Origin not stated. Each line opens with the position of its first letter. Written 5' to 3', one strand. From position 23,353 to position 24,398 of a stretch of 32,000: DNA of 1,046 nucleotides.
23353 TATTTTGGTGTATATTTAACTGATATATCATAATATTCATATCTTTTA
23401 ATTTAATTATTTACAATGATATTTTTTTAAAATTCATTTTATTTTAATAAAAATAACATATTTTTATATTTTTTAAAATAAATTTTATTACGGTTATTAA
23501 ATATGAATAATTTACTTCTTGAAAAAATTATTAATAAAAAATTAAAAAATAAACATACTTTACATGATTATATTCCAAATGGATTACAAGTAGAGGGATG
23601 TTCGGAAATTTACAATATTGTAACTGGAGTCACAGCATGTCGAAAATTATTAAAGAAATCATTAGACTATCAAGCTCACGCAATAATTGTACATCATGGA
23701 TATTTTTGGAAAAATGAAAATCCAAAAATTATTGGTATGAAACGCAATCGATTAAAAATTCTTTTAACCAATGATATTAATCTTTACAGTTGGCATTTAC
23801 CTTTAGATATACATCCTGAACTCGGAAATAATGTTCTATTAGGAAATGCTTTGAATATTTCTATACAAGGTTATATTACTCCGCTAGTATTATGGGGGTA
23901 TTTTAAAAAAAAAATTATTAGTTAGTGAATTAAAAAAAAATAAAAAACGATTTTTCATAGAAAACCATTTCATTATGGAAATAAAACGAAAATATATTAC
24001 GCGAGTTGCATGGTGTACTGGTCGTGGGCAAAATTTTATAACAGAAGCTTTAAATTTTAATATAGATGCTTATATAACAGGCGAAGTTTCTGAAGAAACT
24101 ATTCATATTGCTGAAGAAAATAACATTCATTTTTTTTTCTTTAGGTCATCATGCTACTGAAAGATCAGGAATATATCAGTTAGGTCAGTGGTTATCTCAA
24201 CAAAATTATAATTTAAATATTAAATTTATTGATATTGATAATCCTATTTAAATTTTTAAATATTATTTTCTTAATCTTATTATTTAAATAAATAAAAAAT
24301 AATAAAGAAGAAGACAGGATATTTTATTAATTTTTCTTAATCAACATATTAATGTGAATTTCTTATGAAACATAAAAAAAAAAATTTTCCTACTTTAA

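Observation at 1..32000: Twelve frame disruptions, each inside an A/T homopolymer, affect 9 of 27 conserved genes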

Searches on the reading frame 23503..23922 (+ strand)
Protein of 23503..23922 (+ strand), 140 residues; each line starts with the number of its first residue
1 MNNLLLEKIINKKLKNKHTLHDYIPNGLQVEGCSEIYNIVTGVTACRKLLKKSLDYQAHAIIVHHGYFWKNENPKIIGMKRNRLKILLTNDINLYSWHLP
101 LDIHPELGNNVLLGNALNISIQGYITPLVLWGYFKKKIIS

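Call 23: search_protein_families(library=ncbifam, max_evalue=0.00001, proteins=[window:23503-23922:+])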
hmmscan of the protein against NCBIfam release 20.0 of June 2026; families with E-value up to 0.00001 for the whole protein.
seq(140 aa): 2 families
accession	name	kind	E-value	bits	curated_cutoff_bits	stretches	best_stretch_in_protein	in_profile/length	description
NF008064.0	PRK10799.1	equivalog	6.2e-57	193.3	414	1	1-138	1-137/247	type 2 GTP cyclohydrolase I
TIGR00486.1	YbgI_SA1388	equivalog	1.8e-28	99.9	130.55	1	1-138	1-140/250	Nif3-like dinuclear metal center hexameric protein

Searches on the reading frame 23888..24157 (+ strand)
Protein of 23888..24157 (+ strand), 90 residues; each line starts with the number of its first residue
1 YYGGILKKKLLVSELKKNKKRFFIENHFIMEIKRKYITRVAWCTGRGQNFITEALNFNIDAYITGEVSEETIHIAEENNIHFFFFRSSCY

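Call 23: search_protein_families(library=ncbifam, max_evalue=0.00001, proteins=[window:23888-24157:+])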
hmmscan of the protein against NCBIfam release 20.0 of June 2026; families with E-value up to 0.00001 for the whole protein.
seq(90 aa): 2 families
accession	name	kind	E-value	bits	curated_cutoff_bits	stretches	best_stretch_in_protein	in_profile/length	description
NF008064.0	PRK10799.1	equivalog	7.5e-19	68.6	414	1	28-83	156-211/247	type 2 GTP cyclohydrolase I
TIGR00486.1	YbgI_SA1388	equivalog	1.7e-14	54.1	130.55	1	4-84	134-215/250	Nif3-like dinuclear metal center hexameric protein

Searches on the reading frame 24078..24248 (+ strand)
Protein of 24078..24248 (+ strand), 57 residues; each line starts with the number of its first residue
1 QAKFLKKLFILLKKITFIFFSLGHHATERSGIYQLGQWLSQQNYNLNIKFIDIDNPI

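Call 23: search_protein_families(library=ncbifam, max_evalue=0.00001, proteins=[window:24078-24248:+])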
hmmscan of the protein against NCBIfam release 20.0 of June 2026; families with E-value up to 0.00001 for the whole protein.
seq(57 aa): 2 families
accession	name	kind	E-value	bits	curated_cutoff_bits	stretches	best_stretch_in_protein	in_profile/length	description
NF008064.0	PRK10799.1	equivalog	6.5e-11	42.6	414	1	15-56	206-246/247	type 2 GTP cyclohydrolase I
TIGR00486.1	YbgI_SA1388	equivalog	8.1e-07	29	130.55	1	13-56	207-249/250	Nif3-like dinuclear metal center hexameric protein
